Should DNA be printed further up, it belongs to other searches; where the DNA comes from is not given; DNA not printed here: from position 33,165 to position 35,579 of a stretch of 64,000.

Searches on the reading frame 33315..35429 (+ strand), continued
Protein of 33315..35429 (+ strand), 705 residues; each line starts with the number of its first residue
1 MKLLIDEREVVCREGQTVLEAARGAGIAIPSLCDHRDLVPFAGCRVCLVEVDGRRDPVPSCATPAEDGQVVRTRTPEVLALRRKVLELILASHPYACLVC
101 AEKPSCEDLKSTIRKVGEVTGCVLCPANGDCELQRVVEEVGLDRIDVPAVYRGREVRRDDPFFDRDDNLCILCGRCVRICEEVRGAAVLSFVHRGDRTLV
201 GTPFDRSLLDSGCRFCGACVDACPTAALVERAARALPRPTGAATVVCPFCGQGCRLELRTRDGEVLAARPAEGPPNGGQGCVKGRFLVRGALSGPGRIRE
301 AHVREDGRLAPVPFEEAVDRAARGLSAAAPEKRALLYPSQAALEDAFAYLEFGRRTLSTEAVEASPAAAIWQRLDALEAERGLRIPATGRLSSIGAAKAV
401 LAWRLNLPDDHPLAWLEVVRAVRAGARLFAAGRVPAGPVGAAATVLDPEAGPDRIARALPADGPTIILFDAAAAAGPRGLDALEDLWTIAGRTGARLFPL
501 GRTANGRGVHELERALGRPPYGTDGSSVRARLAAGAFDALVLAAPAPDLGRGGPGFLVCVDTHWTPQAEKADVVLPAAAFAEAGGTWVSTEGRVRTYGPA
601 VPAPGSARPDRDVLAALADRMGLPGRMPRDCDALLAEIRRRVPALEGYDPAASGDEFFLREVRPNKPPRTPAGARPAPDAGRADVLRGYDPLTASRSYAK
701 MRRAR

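Call 39: predict_structure(alignment_id=A1)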
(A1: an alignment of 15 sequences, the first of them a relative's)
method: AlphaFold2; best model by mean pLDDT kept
length: 705 residues; sequences in the alignment: 15
mean_pLDDT: 70.1   pTM: 0.65
mean pLDDT of the five models: 70.1, 69.9, 69.1, 68.8, 68.7
residues with pLDDT >= 90: 163; 70-90: 282; 50-70: 78; < 50: 182
segments of 3 or more residues with pLDDT < 50: 36-43, 92-130, 145-236, 519-525, 667-686, 691-705
pLDDT, mean of each block of 10 residues (from residue 1): 92 87 86 54 67 79 86 85 62 39 35 29 37 63 47 32 29 29 26 29 29 28 26 47 84 84 77 65 63 81 95 97 95 90 93 89 83 85 82 89 80 77 87 67 82 87 86 76 88 88 86 75 58 89 79 86 90 94 91 90 92 95 80 90 87 73 52 38 45 40 31
secondary structure, 60 per line:
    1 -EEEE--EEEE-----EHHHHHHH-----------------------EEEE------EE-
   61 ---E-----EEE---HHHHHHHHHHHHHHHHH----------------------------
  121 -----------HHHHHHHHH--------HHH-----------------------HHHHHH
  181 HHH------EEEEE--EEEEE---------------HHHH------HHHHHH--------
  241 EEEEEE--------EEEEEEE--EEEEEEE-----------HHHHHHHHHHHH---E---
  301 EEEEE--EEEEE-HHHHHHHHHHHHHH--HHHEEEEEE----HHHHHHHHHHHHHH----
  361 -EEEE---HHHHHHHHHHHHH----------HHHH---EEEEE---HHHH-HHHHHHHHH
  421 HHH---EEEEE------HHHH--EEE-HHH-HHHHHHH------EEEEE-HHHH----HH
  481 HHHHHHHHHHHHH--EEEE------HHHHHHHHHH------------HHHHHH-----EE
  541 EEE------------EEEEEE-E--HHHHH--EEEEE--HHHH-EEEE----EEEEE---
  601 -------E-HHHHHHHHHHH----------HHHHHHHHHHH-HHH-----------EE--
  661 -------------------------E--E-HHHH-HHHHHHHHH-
elements in order (helices of 4 or more, strands of 3 or more residues): E2-5 E8-11 H18-24 E48-51 E70-72 H76-92 H132-140 H175-183 E190-194 E197-201 H217-220 H227-232 E241-246 E255-261 E264-270 H282-293 E301-305 E308-312 H314-327 E333-338 H343-356 E362-365 H369-381 H392-395 E399-403 H407-410 H412-423 E427-431 H438-441 E444-446 H452-458 E465-469 H471-474 H479-493 E496-499 H506-515 H528-533 E539-543 E556-561 H566-570 E573-577 H580-583 E585-588 E593-597 H610-620 H631-641 H691-694 H696-704
